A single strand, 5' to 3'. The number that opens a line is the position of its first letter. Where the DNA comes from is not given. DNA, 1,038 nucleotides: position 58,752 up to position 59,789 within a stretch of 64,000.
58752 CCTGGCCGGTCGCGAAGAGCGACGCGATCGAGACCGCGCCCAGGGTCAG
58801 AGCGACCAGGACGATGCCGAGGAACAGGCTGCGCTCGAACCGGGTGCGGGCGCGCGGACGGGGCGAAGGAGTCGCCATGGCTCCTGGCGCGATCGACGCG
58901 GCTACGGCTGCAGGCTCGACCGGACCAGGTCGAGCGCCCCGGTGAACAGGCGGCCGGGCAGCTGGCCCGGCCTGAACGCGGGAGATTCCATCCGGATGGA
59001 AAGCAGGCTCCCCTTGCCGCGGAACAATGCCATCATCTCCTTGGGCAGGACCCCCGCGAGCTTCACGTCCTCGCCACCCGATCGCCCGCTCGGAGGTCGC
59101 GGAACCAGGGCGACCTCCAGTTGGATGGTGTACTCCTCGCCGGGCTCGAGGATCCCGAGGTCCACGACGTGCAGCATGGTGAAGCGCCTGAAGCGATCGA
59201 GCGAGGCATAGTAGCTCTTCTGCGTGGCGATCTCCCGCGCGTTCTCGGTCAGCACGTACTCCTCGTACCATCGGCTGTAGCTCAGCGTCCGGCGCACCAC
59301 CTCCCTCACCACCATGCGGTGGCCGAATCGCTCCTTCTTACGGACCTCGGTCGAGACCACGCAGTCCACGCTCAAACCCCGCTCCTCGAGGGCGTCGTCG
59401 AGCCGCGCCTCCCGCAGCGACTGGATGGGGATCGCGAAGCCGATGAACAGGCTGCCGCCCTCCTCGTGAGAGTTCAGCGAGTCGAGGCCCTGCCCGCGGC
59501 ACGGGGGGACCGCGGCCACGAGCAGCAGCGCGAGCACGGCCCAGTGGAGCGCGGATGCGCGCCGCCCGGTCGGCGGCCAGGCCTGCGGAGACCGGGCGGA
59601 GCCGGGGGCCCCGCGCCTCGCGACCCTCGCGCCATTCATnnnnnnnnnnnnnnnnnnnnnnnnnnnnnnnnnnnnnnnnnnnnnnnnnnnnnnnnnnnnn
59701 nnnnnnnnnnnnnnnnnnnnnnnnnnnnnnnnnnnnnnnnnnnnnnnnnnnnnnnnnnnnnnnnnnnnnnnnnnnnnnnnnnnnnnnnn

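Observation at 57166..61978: Envelope operon: PDZ-decorated Omp85-like barrel, DUF4390-like protein and HAMP-PP2C phosphatase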

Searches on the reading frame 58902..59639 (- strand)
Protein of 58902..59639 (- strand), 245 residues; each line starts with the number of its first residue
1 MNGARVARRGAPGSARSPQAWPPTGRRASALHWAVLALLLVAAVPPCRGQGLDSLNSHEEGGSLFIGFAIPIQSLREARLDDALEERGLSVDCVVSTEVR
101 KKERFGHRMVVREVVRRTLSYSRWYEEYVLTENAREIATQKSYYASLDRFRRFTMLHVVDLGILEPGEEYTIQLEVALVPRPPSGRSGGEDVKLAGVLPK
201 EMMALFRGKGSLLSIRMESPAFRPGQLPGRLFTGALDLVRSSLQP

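Call 3: search_protein_families(library=pfam, proteins=[window:58902-59639:-], max_evalue=1)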
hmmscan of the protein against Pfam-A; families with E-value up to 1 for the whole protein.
window:58902-59639:- (245 aa): 1 family
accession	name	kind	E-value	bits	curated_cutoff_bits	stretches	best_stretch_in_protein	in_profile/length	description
PF14334.11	DUF4390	-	3.8e-08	33.4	27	1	58-178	12-132/161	Domain of unknown function (DUF4390)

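Call 4: search_protein_families(library=ncbifam, proteins=[window:58902-59639:-], max_evalue=1)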
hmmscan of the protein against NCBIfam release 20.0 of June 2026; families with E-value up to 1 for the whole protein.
window:58902-59639:- (245 aa): 0 families

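Call 53: find_homologous_proteins(query=A4, max_evalue=0.001)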
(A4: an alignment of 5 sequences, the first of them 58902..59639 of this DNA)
Query A4 (5 sequences) (245 aa, profile of the alignment): 9 proteins with E <= 0.001 among 8000 candidates.
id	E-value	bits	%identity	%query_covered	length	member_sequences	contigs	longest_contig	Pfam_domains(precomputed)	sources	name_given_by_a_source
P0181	9.3e-104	364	99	100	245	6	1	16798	PF14334.12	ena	-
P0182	9.5e-96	338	61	74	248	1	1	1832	PF14334.12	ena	-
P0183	2.1e-92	327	59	76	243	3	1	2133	PF14334.12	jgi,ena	-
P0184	9.1e-92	325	37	74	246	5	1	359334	PF14334.12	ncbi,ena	-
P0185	4.9e-83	296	34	73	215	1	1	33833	-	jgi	jgi:hypothetical protein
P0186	3.4e-72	261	62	78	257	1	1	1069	PF14334.12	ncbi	-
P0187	1.9e-65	239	52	91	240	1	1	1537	PF14334.12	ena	-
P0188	9.5e-64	233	58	83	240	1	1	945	PF14334.12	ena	-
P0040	2.4e-41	160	40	33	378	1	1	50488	PF03865.20,PF01103.30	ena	-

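Call 71: find_related_loci(query=A4, collection=genome_contigs, flank=6000)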
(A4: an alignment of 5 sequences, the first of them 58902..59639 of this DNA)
Query A4 (245 aa) in genome_contigs; peptide patterns used: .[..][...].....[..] (x = any residue, [..] = any of these).
23 stretches matched a pattern; 2 encode a relative of the query (tblastn E <= 1e-3); 2 distinct loci.
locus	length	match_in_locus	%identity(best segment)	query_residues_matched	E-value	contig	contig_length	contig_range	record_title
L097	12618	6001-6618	39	35-232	3e-43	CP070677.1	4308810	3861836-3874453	MAG: Candidatus Latescibacterota bacterium isolate bin70 chromosome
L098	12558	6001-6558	37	41-222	9e-42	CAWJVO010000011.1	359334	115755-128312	MAG: uncultured bacterium isolate MFD04716.bin.3.15 genome assembly, contig: contig_46707, whole genome shotgun sequence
